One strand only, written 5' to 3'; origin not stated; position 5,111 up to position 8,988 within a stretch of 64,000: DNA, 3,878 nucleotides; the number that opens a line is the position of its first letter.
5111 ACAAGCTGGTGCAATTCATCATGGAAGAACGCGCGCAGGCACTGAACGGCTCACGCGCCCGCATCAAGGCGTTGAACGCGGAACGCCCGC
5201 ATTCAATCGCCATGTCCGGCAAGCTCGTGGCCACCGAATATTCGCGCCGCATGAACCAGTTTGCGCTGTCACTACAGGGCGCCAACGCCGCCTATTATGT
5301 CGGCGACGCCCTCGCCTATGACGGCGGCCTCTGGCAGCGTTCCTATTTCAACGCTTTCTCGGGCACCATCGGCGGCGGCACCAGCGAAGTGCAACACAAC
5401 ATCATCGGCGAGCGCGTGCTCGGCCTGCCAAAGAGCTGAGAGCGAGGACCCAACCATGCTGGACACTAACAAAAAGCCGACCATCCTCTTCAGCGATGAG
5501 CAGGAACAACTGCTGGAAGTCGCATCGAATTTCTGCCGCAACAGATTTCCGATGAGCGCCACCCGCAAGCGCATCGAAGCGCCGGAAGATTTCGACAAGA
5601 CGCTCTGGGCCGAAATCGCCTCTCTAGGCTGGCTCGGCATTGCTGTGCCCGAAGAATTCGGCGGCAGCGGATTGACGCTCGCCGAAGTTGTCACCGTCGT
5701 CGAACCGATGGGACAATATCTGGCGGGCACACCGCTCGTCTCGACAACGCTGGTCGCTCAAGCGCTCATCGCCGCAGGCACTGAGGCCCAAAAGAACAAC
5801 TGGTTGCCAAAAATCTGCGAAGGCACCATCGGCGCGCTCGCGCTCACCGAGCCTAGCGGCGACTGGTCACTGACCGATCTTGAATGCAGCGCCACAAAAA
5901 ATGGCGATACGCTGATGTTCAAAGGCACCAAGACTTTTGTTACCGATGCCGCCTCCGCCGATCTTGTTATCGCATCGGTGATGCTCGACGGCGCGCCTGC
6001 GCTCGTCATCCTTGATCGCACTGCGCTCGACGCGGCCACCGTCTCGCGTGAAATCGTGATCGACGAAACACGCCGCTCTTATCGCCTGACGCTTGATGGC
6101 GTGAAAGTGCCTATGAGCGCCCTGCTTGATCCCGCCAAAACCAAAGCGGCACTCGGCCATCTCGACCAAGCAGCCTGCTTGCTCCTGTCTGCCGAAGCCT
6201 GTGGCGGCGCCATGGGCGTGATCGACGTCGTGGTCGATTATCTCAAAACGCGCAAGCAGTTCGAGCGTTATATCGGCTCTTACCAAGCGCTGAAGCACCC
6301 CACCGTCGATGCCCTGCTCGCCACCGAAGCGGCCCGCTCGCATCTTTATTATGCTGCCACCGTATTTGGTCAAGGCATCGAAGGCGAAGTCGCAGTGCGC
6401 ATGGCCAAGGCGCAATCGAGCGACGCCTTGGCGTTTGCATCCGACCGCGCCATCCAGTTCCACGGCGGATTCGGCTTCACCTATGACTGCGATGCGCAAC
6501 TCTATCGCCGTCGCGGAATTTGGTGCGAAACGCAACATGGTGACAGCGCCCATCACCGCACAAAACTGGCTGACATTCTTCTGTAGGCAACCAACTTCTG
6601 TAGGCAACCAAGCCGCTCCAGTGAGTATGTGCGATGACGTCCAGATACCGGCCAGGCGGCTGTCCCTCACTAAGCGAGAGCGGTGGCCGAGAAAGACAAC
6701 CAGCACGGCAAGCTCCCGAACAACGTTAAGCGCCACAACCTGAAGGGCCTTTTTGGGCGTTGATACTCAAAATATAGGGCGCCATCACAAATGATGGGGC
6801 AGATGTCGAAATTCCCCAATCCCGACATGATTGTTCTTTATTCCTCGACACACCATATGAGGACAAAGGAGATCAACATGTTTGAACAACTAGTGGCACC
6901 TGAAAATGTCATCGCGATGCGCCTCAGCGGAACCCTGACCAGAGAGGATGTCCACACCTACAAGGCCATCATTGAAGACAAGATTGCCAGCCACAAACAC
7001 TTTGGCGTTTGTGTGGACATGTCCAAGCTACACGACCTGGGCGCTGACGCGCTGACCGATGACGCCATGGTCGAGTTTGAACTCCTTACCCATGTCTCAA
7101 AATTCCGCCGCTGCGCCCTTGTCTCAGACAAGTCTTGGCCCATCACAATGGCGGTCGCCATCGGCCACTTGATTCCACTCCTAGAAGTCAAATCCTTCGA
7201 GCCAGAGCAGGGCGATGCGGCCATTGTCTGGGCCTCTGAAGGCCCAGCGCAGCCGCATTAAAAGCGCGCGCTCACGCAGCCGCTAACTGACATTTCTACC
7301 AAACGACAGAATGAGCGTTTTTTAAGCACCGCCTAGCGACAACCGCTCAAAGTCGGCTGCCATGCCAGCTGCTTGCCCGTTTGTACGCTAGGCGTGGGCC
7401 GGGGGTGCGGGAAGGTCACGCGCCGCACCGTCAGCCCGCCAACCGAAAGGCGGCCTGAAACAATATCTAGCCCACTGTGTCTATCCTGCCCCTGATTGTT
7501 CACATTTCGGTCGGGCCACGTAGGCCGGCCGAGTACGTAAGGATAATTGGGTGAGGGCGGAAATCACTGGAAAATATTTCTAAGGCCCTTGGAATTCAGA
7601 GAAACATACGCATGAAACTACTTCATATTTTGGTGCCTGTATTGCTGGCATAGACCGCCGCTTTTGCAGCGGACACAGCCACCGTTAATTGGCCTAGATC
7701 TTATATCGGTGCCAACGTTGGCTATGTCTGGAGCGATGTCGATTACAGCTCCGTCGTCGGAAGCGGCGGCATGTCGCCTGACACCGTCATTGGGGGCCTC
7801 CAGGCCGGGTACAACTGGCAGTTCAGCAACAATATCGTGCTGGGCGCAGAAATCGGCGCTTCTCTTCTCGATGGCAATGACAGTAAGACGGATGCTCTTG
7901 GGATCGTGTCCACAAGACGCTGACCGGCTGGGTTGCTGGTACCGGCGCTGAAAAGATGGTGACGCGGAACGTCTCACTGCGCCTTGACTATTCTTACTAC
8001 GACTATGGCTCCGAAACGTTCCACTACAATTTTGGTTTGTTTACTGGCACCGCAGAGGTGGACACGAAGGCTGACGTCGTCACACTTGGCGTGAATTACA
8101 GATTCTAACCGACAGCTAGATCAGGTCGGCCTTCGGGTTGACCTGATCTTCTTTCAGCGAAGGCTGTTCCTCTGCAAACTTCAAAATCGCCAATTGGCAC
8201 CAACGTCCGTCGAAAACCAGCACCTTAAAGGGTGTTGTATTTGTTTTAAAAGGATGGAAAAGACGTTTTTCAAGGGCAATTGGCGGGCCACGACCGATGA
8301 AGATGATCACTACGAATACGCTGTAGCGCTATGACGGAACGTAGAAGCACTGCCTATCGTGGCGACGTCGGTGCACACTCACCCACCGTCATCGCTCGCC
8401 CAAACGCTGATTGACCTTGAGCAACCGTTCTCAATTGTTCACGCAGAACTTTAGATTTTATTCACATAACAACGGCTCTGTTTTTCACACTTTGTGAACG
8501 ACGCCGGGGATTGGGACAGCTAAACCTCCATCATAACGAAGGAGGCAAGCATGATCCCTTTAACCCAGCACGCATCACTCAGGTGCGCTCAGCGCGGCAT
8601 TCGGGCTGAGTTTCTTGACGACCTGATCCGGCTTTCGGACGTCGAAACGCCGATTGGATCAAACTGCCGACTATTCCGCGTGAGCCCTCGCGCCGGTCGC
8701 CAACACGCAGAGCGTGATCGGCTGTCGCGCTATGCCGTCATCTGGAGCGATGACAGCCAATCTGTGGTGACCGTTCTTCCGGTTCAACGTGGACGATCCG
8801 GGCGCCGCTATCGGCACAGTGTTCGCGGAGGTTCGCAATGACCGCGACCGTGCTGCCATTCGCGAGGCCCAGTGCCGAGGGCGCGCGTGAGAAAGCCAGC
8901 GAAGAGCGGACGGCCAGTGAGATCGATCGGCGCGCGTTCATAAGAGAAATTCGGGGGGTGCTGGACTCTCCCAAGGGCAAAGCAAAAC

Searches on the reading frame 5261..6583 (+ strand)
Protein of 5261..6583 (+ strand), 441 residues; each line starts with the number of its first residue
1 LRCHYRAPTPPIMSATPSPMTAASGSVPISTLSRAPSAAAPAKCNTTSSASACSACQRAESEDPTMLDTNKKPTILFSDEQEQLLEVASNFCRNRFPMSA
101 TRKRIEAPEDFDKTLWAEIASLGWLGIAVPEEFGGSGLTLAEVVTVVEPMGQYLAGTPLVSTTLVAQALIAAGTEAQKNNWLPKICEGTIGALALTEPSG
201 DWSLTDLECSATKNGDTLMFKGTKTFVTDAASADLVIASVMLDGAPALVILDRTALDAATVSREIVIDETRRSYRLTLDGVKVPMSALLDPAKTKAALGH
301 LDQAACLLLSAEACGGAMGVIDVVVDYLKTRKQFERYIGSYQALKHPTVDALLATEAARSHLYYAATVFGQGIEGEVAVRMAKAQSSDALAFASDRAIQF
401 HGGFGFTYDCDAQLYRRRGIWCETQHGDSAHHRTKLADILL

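Call 6: search_protein_families(library=pfam, proteins=[window:5261-6583:+], max_evalue=0.01)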
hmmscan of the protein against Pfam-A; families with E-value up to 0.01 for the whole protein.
window:5261-6583:+ (441 aa): 4 families
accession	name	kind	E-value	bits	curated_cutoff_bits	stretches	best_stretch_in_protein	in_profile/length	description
PF02771.21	Acyl-CoA_dh_N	-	3.2e-24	85.9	22.9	1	78-188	1-112/113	Acyl-CoA dehydrogenase, N-terminal domain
PF00441.29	Acyl-CoA_dh_1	-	1.3e-17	64.7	22.4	1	308-418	17-127/150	Acyl-CoA dehydrogenase, C-terminal domain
PF02770.24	Acyl-CoA_dh_M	-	5.4e-06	26.9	33.3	1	192-252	1-67/97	Acyl-CoA dehydrogenase, middle domain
PF08028.16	Acyl-CoA_dh_2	-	0.00022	22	22.7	1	308-406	2-110/134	Acyl-CoA dehydrogenase, C-terminal domain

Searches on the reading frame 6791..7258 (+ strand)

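Call 6: search_protein_families(library=pfam, proteins=[window:6791-7258:+], max_evalue=0.01)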
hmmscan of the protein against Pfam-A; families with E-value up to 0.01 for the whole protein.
window:6791-7258:+ (156 aa): 1 family
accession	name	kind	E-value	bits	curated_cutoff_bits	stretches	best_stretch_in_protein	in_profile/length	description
PF11964.13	SpoIIAA-like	-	4.6e-19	69.5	25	1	40-148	1-105/106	SpoIIAA-like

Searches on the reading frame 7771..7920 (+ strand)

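Call 27: search_protein_families(library=pfam, proteins=[window:7771-7920:+], max_evalue=0.1)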
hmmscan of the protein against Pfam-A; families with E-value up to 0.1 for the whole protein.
window:7771-7920:+ (50 aa): 2 families
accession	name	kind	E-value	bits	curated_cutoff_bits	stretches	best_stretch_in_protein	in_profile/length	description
PF03797.25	Autotransporter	-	0.054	13.7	26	1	5-36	23-54/255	Autotransporter beta-domain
PF12099.14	DUF3575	-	0.066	13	21.1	1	8-34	115-141/177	Protein of unknown function (DUF3575)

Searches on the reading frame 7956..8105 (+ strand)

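Call 27: search_protein_families(library=pfam, proteins=[window:7956-8105:+], max_evalue=0.1)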
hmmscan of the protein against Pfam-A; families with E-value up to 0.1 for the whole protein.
window:7956-8105:+ (50 aa): 1 family
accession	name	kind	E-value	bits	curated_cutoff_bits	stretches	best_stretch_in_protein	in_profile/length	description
PF13505.12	OMP_b-brl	-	0.00034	21.3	28.7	1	2-50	140-175/175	Outer membrane protein beta-barrel domain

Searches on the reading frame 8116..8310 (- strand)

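Call 6: search_protein_families(library=pfam, proteins=[window:8116-8310:-], max_evalue=0.01)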
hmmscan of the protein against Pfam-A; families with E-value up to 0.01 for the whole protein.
window:8116-8310:- (64 aa): 0 families

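Call 24: search_protein_families(library=ncbifam, proteins=[window:8116-8310:-], max_evalue=0.1)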
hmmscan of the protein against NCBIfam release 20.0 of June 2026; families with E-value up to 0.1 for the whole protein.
window:8116-8310:- (64 aa): 1 family
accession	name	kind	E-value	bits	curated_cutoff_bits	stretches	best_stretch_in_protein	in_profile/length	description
NF004589.0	PRK05928.3-1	equivalog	0.021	14.6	408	1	13-59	20-66/226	uroporphyrinogen-III synthase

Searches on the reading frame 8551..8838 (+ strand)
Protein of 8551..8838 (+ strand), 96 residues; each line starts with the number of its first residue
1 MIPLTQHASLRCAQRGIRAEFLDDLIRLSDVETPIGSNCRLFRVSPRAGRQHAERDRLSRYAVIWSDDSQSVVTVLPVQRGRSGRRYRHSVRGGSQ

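Call 4: search_protein_families(library=pfam, proteins=[window:8551-8838:+], max_evalue=1)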
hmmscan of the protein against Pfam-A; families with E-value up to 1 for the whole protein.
window:8551-8838:+ (96 aa): 0 families

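Call 5: search_protein_families(library=padloc, proteins=[window:8551-8838:+], max_evalue=1)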
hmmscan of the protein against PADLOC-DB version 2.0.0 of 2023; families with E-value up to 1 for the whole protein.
window:8551-8838:+ (96 aa): 0 families

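Call 24: search_protein_families(library=ncbifam, proteins=[window:8551-8838:+], max_evalue=0.1)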
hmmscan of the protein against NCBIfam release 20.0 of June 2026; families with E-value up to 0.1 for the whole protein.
window:8551-8838:+ (96 aa): 0 families

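Call 32: search_protein_families(library=pfam, alignment_id=A2, max_evalue=10)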
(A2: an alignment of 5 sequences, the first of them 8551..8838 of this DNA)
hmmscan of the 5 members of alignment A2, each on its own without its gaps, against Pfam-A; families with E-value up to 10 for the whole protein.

A. member 1, window:8551-8838:+ (96 aa): 0 families

B. families by the number of members that match (of 5 scanned): 3 families
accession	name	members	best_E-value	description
PF14076.12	DUF4258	2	0.00012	Domain of unknown function (DUF4258)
PF17526.7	DUF5448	1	0.052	Family of unknown function (DUF5448)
PF23247.1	LRR_RPS2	1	0.073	Plant disease resistance protein RPS2-like, leucine-rich repeats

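Call 62: search_protein_families(library=pfam, alignment_id=A7, max_evalue=0.01)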
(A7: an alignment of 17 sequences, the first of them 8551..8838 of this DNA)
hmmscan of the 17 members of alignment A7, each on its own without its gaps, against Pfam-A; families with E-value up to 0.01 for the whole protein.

A. member 1, window:8551-8838:+ (96 aa): 0 families

B. families by the number of members that match (of 17 scanned): 1 family
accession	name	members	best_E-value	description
PF14076.12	DUF4258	4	0.00012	Domain of unknown function (DUF4258)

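Call 63: search_solved_structures(query=A7, max_evalue=10)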
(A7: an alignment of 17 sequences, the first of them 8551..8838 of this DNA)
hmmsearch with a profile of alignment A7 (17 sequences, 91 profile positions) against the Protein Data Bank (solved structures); distinct sequences matched with E-value up to 10: 0.

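Call 120: list_cluster_members(proteins=[window:8551-8838:+, window:8838-10286:+, window:10292-11293:+, window:11293-11973:+, P0013, P0019, P0002, P0087, P0101, P0237])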
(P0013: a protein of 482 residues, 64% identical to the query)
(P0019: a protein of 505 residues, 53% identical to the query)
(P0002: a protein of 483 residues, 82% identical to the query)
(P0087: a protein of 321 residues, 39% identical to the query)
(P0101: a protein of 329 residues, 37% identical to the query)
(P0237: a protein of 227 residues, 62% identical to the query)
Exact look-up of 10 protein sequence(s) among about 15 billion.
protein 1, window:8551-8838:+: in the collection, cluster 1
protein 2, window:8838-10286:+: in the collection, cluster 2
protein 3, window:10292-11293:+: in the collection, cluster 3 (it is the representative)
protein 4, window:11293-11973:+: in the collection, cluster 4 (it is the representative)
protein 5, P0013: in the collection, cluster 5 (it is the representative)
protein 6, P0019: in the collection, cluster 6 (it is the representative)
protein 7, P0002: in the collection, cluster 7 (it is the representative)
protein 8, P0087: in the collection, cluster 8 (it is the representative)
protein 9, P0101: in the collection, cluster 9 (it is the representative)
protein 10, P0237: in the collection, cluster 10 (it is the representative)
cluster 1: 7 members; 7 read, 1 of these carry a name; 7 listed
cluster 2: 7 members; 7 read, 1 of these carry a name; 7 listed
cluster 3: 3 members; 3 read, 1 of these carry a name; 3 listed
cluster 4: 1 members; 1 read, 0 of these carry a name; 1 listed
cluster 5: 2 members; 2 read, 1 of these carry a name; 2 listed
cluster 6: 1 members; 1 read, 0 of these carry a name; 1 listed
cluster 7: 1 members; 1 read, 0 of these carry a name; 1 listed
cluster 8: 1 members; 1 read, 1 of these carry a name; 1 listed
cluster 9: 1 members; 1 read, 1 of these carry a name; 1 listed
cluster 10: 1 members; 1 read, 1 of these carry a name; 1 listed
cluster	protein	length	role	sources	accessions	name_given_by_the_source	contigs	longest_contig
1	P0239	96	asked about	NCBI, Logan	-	-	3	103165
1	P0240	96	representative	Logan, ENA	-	-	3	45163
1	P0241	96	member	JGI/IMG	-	hypothetical protein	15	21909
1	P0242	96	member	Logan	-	-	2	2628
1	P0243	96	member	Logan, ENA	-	-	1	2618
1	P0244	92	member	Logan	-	-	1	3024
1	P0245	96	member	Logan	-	-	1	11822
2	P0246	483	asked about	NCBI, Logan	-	-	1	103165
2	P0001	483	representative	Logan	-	-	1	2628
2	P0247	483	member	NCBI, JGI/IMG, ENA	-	hypothetical protein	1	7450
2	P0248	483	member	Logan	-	-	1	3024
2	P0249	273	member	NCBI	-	-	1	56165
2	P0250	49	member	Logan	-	-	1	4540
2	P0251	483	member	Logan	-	-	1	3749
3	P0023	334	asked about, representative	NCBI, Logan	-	-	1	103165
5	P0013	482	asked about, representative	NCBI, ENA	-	-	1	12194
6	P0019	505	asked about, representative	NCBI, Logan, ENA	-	-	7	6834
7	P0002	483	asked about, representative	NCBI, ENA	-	-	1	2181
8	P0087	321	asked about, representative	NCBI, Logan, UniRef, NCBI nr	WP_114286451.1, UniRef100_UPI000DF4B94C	hypothetical protein [Candidatus Halocynthiibacter alkanivorans] | hypothetical protein n=1 Tax=Candidatus Halocynthiibacter alkanivorans TaxID=2267619 ...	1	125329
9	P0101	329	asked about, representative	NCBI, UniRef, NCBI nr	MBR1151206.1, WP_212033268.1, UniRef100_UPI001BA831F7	hypothetical protein [Bradyrhizobium sp. JYMT SZCCT0428] | hypothetical protein n=1 Tax=Bradyrhizobium sp. JYMT SZCCT0428 TaxID=2807673 ...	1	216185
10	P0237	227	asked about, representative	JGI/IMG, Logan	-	general stress protein CsbA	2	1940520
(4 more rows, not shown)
